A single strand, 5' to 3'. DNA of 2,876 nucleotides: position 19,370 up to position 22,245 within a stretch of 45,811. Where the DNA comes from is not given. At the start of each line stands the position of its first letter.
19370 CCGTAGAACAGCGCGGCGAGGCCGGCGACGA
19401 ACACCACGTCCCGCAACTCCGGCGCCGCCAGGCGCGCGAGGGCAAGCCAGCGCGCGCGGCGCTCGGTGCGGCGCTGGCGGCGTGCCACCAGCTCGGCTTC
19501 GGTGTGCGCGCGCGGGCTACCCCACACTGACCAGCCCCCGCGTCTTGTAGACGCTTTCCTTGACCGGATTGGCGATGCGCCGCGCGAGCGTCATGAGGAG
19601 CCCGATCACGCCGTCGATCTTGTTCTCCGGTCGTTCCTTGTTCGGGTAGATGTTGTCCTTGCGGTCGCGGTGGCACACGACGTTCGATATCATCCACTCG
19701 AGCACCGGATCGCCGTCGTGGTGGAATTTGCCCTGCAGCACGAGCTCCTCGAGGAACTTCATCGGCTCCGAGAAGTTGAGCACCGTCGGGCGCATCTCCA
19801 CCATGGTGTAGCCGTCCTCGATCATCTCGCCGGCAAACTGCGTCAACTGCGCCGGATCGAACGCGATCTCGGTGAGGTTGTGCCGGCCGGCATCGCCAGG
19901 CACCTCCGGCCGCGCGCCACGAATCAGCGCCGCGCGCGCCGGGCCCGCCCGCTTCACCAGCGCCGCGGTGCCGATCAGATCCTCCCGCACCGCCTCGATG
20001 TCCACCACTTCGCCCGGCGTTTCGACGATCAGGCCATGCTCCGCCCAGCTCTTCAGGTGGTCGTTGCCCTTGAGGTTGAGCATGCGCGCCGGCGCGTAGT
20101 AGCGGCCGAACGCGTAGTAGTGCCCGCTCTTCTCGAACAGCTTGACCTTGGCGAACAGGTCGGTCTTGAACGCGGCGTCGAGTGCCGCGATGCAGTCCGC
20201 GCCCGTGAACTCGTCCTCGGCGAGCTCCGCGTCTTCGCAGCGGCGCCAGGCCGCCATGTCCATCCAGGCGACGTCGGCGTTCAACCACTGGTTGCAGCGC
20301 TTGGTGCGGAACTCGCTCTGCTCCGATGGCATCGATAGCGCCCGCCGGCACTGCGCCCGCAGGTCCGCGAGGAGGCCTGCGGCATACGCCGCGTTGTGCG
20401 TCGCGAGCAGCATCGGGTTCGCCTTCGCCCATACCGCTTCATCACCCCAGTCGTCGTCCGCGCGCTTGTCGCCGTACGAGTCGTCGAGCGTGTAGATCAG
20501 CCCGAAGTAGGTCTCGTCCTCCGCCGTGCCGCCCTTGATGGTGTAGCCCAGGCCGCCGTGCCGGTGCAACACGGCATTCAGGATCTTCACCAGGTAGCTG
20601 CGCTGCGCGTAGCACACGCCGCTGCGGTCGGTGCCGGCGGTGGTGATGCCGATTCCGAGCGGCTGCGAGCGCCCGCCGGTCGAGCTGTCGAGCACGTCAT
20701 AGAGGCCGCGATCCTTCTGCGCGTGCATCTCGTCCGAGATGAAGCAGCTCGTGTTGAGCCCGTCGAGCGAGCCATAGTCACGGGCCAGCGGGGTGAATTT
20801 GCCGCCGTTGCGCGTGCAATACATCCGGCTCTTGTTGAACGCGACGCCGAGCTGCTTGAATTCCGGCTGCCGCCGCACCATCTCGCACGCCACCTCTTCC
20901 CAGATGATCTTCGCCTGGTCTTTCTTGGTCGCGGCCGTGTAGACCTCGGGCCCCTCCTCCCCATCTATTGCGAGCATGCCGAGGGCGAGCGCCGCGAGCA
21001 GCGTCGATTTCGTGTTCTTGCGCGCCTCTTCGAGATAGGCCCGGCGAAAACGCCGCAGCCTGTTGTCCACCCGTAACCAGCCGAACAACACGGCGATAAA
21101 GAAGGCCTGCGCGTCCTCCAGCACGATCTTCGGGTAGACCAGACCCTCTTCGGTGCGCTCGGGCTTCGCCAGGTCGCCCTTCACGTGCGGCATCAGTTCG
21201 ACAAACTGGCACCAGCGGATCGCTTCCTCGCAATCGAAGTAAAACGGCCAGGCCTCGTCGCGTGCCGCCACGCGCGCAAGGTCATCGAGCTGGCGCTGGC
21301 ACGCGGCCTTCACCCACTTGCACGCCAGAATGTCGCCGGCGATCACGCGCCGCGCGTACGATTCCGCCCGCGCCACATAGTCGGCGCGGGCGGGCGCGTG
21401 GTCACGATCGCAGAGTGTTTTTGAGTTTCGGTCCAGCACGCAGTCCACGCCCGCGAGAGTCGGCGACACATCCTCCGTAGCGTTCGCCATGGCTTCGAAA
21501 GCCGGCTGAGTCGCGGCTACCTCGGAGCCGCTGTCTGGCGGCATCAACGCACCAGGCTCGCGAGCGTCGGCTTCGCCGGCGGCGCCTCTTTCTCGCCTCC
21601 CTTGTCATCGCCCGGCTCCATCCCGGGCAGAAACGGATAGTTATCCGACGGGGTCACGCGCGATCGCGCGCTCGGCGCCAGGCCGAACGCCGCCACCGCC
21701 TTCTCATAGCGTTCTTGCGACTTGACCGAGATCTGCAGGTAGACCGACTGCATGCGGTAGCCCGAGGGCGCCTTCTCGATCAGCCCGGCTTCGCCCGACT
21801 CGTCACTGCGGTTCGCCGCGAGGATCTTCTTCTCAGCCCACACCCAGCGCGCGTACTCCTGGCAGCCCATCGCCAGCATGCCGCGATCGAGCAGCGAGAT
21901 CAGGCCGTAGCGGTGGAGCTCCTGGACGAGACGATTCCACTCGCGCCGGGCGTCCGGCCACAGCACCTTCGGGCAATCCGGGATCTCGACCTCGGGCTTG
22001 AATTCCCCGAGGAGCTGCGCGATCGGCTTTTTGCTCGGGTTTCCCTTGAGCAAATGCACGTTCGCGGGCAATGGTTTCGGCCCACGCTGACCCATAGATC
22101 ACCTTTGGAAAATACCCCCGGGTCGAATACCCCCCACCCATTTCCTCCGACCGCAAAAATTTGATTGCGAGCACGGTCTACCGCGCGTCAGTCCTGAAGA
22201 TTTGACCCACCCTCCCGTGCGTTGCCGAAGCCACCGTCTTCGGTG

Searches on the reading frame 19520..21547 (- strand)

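Call 71: search_protein_families(library=phrogs, proteins=[window:19520-21547:-], max_evalue=0.00001)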
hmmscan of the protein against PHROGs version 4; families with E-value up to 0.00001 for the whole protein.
window:19520-21547:- (676 aa): 5 families
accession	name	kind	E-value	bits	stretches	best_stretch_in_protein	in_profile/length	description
phrog_9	-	head and packaging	1.7e-142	478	1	53-668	168-674/812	terminase large subunit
phrog_2699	-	head and packaging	1.3e-61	209.2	2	555-665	191-302/315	terminase large subunit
phrog_4914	-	head and packaging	4.6e-39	135.2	1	56-268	6-212/213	terminase large subunit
phrog_10517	-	head and packaging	4.3e-32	112.4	1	58-225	34-187/207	terminase large subunit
phrog_7331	-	head and packaging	1.1e-25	90.4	1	568-665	3-100/113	terminase large subunit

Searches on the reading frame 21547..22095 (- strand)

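Call 71: search_protein_families(library=phrogs, proteins=[window:21547-22095:-], max_evalue=0.00001)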
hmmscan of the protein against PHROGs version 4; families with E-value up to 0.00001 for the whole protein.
window:21547-22095:- (183 aa): 2 families
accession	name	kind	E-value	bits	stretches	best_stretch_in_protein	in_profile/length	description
phrog_83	-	head and packaging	2.8e-27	96.8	1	1-150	39-184/246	terminase small subunit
phrog_20620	-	head and packaging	8.5e-06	27.2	0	75-151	5-72/89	terminase small subunit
